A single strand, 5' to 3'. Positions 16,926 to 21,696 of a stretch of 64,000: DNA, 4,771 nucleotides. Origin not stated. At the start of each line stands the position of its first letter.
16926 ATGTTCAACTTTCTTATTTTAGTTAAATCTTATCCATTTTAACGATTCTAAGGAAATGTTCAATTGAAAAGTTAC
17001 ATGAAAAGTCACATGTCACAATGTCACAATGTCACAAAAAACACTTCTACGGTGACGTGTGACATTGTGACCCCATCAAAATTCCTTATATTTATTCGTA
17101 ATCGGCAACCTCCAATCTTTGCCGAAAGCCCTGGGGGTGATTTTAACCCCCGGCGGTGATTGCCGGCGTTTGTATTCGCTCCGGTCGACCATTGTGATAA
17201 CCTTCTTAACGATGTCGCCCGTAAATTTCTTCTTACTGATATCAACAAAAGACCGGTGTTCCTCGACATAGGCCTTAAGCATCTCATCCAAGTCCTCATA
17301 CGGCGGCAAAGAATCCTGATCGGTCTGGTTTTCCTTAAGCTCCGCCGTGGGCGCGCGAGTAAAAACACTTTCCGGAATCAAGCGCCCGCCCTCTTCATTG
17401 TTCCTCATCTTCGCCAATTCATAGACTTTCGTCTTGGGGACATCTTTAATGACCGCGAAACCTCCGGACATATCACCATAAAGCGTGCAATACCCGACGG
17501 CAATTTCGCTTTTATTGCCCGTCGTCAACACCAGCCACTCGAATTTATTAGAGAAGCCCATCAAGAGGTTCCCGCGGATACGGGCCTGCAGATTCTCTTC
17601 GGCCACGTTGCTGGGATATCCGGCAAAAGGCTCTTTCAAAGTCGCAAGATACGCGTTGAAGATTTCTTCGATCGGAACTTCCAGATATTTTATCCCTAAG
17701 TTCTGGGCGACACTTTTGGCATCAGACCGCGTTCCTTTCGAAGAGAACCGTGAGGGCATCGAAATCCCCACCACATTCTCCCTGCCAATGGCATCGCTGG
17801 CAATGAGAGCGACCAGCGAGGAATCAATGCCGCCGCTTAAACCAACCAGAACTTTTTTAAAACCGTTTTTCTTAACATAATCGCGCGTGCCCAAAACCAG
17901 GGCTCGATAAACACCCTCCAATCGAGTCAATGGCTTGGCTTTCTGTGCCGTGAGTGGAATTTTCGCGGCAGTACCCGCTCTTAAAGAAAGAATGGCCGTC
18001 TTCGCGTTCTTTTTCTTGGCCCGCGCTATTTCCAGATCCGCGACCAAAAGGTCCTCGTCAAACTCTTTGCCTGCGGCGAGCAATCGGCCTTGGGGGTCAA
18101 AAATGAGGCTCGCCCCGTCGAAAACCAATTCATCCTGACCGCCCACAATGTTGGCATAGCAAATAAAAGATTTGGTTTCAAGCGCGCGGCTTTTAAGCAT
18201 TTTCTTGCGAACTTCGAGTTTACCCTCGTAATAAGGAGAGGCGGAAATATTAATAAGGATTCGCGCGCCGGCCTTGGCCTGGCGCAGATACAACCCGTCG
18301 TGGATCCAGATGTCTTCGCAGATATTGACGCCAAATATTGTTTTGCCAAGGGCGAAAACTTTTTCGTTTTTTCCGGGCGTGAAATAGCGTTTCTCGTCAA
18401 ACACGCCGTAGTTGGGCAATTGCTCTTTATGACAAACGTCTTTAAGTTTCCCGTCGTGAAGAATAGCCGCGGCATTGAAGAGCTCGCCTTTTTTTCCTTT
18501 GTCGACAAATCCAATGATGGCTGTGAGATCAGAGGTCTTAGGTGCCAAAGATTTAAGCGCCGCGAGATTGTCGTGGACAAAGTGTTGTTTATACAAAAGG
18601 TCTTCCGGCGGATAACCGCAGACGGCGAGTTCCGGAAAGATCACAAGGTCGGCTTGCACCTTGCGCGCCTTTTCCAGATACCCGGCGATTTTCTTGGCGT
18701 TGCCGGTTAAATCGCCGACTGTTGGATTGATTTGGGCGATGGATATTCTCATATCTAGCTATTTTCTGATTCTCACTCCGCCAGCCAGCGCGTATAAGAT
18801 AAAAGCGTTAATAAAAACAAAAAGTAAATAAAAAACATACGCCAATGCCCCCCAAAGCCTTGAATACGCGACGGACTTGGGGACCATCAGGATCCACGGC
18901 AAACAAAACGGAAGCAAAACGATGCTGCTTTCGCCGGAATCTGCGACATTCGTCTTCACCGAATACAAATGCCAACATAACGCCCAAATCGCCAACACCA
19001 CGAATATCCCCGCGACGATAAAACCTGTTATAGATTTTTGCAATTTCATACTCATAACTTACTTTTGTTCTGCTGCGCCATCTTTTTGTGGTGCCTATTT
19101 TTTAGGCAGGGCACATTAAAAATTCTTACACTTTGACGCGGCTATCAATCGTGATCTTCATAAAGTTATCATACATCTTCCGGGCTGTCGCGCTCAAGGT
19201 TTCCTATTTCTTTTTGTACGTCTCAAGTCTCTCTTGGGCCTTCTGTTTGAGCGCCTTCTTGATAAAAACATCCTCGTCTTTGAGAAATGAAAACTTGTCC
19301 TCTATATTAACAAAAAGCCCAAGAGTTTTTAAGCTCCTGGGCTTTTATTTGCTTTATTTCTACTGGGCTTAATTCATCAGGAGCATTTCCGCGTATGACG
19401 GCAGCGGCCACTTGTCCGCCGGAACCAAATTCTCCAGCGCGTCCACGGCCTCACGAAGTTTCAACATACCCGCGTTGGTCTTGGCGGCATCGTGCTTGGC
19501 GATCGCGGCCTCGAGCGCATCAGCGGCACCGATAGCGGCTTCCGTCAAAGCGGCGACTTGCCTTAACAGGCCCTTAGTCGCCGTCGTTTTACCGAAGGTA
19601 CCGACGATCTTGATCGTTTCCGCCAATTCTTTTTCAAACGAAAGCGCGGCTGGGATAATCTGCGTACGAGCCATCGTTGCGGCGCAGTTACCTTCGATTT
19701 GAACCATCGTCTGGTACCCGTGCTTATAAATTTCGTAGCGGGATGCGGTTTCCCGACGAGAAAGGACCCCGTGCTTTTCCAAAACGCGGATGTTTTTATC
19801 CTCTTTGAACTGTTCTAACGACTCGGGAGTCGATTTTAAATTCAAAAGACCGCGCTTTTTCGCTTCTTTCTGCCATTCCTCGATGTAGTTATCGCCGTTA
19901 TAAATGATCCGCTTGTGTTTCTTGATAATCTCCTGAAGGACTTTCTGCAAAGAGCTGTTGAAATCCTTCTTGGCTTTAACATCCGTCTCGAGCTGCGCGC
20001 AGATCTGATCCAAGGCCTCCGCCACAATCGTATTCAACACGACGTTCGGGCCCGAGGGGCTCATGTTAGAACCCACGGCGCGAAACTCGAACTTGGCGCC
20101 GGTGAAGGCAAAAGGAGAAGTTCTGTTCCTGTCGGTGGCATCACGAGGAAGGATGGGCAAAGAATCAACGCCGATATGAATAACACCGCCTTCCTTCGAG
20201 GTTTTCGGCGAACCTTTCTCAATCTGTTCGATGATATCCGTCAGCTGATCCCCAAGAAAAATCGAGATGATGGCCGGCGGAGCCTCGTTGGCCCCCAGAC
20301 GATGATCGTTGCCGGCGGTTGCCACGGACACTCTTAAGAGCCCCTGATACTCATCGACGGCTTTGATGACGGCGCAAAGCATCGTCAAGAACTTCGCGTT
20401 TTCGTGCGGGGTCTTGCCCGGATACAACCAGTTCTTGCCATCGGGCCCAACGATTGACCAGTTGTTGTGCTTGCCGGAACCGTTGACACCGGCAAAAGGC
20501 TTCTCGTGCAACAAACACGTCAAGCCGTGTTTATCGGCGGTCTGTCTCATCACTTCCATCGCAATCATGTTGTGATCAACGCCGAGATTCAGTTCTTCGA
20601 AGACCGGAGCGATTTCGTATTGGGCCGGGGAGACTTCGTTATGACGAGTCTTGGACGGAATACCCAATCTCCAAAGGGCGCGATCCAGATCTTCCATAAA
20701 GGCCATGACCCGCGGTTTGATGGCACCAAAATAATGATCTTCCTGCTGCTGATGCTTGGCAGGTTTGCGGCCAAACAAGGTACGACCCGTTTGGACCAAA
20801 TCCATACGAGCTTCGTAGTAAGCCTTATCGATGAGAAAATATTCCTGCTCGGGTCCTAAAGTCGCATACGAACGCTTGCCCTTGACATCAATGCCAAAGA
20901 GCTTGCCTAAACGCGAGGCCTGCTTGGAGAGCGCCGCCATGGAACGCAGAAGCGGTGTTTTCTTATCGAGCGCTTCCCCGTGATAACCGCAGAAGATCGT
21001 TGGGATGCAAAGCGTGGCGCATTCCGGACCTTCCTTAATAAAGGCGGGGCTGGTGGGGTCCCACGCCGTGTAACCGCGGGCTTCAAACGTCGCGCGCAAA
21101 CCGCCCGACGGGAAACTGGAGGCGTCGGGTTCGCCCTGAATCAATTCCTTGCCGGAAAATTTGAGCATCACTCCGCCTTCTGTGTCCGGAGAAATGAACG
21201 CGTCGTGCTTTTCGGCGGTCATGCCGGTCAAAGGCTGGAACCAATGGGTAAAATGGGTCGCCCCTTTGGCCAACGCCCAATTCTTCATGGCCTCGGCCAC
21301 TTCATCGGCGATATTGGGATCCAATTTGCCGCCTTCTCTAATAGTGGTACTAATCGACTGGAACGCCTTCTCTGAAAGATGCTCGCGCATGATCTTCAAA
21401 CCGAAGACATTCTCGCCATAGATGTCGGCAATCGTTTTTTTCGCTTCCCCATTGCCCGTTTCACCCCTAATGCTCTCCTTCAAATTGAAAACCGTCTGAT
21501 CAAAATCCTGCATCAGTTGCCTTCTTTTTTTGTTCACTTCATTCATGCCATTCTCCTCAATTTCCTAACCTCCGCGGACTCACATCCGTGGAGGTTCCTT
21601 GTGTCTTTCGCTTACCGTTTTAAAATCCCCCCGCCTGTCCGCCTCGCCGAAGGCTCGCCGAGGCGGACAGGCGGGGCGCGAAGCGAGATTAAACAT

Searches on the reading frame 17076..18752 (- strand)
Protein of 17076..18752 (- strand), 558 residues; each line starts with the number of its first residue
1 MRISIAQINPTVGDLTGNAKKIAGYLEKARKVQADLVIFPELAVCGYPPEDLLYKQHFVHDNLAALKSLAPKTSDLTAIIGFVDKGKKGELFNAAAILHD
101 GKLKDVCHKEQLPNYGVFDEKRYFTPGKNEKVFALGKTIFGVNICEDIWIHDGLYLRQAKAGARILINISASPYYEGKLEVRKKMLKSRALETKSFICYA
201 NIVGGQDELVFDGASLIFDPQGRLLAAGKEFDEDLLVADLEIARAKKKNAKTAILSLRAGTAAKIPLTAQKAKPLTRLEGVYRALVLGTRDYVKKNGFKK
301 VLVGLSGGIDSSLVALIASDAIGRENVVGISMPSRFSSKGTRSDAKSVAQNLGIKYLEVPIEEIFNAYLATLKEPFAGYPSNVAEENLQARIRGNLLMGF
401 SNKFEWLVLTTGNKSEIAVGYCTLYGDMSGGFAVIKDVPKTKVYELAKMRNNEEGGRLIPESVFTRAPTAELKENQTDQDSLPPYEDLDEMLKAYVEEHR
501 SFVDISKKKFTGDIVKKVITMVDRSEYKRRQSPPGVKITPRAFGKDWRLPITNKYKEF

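Call 83: search_protein_families(library=pfam, proteins=[window:17076-18752:-], max_evalue=0.00001)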
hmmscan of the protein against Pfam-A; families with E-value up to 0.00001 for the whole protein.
window:17076-18752:- (558 aa): 2 families
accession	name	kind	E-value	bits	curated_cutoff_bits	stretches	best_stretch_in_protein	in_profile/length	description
PF02540.23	NAD_synthase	-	2.8e-78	262.9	21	1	282-531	2-241/242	NAD synthase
PF00795.27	CN_hydrolase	-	7.2e-37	127.5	23.2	1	2-245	1-251/256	Carbon-nitrogen hydrolase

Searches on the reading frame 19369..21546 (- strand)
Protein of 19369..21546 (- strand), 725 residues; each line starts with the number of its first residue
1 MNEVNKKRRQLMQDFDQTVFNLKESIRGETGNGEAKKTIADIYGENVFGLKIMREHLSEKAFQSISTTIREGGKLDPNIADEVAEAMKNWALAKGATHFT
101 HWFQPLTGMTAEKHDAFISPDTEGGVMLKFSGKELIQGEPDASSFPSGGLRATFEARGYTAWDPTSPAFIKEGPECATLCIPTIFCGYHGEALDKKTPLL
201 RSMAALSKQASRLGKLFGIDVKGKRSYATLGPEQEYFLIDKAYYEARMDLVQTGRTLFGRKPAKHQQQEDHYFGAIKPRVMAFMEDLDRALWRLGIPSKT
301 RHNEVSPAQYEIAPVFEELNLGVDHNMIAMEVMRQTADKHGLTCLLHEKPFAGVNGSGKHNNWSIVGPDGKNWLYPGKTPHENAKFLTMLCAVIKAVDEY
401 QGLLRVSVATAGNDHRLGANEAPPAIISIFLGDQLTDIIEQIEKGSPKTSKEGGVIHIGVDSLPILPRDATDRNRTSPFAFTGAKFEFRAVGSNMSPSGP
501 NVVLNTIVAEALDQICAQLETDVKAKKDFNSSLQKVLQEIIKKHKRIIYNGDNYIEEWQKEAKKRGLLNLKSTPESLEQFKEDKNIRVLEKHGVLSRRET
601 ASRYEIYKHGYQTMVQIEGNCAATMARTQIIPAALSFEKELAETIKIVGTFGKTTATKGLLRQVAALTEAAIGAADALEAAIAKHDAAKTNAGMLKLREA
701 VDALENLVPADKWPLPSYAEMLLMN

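Call 83: search_protein_families(library=pfam, proteins=[window:19369-21546:-], max_evalue=0.00001)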
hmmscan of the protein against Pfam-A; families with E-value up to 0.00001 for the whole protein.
window:19369-21546:- (725 aa): 3 families
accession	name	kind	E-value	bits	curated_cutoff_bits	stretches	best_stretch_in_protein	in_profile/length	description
PF12437.13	GSIII_N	-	5.6e-78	260.6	25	1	40-202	2-160/160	Glutamine synthetase type III N terminal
PF18318.6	Gln-synt_C-ter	-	2.1e-39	134.4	22.7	1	533-646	2-115/118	Glutamine synthetase C-terminal domain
PF00120.29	Gln-synt_C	-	7.4e-22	78.3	24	1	228-390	22-181/344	Glutamine synthetase, catalytic domain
